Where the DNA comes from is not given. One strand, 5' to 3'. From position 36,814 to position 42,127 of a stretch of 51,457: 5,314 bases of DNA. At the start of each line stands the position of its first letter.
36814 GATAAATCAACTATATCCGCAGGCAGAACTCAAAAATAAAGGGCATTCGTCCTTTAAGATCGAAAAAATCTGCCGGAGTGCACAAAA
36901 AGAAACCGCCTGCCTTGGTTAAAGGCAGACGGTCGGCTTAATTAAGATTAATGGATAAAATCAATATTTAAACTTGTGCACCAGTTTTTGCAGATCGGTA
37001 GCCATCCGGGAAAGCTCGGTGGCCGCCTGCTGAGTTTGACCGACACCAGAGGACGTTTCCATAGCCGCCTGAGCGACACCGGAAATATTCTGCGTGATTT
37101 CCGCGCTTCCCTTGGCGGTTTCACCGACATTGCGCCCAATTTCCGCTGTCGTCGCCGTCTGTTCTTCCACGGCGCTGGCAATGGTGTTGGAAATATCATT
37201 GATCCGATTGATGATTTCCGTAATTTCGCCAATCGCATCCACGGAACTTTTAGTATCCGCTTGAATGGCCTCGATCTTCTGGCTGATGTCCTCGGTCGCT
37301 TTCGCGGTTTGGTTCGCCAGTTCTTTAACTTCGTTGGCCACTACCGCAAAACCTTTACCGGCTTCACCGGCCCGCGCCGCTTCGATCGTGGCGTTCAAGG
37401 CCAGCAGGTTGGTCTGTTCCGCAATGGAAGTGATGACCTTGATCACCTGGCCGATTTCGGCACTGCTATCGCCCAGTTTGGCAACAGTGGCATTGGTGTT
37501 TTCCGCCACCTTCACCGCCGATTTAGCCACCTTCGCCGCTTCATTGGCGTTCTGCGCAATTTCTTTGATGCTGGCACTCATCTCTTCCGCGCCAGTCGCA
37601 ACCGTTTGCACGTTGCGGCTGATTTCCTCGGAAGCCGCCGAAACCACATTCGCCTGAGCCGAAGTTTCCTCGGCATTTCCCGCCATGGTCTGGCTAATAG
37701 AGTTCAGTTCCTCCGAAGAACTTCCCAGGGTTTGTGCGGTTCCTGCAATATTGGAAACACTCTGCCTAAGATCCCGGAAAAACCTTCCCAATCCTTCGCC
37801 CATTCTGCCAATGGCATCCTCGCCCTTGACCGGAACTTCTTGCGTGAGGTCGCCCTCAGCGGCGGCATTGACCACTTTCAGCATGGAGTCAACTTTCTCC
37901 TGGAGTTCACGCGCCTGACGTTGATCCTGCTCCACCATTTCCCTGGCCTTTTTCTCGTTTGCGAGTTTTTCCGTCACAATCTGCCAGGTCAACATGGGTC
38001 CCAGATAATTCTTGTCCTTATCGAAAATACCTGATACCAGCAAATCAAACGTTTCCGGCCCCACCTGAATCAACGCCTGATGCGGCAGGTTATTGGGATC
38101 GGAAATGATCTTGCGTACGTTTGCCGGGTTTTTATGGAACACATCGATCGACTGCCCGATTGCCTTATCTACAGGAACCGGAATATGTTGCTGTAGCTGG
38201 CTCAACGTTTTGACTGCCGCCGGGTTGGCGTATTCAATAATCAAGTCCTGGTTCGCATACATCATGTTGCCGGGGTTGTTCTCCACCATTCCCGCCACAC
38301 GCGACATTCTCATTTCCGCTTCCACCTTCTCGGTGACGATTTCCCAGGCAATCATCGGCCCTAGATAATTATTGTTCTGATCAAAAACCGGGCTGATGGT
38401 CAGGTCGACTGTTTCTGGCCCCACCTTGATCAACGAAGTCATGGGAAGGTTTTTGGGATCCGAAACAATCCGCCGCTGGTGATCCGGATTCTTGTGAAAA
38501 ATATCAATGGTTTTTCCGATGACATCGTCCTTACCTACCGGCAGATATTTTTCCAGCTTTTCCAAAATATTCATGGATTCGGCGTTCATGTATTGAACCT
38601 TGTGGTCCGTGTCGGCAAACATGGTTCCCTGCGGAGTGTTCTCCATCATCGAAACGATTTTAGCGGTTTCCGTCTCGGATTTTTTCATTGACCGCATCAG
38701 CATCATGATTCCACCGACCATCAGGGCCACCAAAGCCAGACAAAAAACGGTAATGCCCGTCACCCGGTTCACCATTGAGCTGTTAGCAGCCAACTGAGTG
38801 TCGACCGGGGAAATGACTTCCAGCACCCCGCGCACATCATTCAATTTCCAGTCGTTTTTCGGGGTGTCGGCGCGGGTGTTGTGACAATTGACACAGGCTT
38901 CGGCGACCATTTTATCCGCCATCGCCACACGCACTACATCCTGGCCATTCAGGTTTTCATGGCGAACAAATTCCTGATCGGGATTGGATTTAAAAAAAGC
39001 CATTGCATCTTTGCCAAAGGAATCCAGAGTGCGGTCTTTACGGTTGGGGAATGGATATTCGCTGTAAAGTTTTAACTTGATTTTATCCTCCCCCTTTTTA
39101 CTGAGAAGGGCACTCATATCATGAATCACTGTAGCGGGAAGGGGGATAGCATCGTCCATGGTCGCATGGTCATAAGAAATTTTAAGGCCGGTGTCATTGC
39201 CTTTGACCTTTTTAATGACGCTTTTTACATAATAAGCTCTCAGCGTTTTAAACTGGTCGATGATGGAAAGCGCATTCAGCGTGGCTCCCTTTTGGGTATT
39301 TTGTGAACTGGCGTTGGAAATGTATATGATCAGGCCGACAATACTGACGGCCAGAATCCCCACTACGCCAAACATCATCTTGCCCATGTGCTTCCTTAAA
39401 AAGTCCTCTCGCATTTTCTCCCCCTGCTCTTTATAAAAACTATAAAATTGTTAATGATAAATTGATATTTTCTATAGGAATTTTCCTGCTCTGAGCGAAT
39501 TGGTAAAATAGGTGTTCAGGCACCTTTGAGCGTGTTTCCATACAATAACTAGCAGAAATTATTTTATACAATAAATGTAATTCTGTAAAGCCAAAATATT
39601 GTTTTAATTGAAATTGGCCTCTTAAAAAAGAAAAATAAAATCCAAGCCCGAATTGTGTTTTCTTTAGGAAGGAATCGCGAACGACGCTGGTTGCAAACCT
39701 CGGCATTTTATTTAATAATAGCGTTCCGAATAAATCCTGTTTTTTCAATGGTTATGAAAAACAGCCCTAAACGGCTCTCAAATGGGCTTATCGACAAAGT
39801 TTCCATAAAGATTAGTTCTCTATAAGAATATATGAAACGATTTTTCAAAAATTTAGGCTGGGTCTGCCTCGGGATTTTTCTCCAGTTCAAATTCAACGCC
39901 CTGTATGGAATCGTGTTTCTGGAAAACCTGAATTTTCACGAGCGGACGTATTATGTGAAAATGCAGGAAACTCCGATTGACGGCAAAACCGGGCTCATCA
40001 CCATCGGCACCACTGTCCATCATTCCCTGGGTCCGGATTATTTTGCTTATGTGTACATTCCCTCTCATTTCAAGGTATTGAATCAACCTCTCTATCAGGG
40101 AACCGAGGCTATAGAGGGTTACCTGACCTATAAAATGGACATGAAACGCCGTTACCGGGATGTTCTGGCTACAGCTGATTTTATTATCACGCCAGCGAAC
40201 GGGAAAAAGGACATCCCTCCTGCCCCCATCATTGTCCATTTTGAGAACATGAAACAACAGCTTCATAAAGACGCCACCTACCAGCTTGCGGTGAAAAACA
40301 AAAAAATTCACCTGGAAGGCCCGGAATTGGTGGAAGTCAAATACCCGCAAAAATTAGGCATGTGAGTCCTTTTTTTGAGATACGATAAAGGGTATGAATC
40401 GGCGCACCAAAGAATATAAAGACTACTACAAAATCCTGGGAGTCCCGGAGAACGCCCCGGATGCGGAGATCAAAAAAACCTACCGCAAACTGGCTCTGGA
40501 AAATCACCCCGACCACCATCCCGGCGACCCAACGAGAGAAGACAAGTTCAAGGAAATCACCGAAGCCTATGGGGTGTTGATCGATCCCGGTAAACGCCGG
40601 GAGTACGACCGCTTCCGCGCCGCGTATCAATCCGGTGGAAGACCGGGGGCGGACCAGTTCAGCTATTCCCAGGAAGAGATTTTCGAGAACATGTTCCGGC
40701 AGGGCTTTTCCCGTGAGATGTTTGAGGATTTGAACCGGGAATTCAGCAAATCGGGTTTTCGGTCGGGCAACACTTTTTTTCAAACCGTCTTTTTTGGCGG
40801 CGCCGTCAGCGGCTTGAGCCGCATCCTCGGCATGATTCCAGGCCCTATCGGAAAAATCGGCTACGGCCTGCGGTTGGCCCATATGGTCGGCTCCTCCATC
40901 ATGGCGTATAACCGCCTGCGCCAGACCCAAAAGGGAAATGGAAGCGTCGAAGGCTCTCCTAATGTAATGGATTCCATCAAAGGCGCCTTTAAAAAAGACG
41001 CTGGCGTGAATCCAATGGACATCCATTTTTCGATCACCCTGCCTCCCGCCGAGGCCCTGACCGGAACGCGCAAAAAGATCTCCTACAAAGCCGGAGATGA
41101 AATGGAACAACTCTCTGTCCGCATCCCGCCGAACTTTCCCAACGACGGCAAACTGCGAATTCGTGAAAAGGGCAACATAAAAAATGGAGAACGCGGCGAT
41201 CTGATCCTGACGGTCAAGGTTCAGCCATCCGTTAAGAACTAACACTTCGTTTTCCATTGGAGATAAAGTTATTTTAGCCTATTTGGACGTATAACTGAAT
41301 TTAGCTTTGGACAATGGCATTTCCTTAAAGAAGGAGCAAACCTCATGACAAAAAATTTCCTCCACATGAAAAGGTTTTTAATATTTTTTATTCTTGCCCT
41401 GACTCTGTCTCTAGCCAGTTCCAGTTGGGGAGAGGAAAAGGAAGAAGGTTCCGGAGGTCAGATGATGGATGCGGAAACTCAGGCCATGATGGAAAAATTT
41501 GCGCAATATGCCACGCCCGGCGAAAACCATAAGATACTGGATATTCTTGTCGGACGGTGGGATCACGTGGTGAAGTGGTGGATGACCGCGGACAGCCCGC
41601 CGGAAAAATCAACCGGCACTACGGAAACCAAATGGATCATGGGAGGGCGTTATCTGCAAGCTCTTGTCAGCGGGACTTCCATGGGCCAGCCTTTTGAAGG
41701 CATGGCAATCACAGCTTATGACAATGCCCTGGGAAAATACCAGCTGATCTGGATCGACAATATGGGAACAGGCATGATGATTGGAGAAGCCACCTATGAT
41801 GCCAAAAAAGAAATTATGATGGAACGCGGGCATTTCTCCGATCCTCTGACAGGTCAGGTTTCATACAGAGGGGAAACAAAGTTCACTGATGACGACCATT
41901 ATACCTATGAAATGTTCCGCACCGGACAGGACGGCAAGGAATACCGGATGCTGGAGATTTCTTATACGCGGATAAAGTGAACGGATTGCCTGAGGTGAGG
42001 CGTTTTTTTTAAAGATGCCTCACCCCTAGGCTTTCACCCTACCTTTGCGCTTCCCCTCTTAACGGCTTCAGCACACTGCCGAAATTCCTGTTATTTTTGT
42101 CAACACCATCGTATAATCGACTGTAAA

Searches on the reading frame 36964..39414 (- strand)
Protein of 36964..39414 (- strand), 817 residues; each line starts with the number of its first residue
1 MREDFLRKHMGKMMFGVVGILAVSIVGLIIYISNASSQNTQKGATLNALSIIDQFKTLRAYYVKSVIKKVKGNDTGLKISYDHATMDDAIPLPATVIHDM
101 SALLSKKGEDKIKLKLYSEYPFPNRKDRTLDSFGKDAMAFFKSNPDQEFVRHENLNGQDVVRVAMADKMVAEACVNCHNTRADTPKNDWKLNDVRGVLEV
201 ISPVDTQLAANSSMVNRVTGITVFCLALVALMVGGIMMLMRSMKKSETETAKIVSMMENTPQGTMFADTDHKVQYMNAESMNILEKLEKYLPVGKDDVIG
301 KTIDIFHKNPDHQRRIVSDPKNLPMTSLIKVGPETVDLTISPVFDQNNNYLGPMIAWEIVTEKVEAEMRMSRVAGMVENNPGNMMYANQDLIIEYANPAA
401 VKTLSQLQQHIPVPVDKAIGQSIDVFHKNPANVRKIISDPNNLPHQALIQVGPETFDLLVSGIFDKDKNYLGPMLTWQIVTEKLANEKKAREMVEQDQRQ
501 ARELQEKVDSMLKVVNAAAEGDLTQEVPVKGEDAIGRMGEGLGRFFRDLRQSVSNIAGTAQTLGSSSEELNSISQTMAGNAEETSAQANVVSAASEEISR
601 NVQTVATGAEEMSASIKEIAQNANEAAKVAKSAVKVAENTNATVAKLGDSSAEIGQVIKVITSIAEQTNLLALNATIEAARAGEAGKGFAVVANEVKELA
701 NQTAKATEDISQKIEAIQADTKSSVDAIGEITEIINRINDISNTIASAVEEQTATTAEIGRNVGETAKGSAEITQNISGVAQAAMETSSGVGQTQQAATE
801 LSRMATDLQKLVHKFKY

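Call 56: search_protein_families(library=pfam, proteins=[window:36964-39414:-], max_evalue=0.00001)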
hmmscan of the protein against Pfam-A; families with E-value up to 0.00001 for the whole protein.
window:36964-39414:- (817 aa): 2 families
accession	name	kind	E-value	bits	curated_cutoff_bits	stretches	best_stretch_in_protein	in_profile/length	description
PF00015.26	MCPsignal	-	5e-34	118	34.6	1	621-786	2-167/172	Methyl-accepting chemotaxis protein (MCP) signalling domain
PF11845.13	Tll0287-like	-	1e-18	68.6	24.1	1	38-203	2-144/144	Tll0287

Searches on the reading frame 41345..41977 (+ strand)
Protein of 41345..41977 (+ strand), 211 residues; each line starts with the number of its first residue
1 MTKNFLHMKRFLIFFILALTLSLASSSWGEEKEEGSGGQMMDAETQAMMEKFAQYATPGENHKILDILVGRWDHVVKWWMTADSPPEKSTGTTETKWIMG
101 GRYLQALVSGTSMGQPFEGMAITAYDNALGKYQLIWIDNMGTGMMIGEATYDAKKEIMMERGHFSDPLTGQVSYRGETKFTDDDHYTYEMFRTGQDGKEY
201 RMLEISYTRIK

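Call 56: search_protein_families(library=pfam, proteins=[window:41345-41977:+], max_evalue=0.00001)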
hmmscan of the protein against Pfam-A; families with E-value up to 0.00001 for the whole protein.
window:41345-41977:+ (211 aa): 1 family
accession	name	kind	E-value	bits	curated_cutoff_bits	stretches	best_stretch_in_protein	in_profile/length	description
PF07617.17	DUF1579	-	5e-40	137.4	25.2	1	57-209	1-155/155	Protein of unknown function (DUF1579)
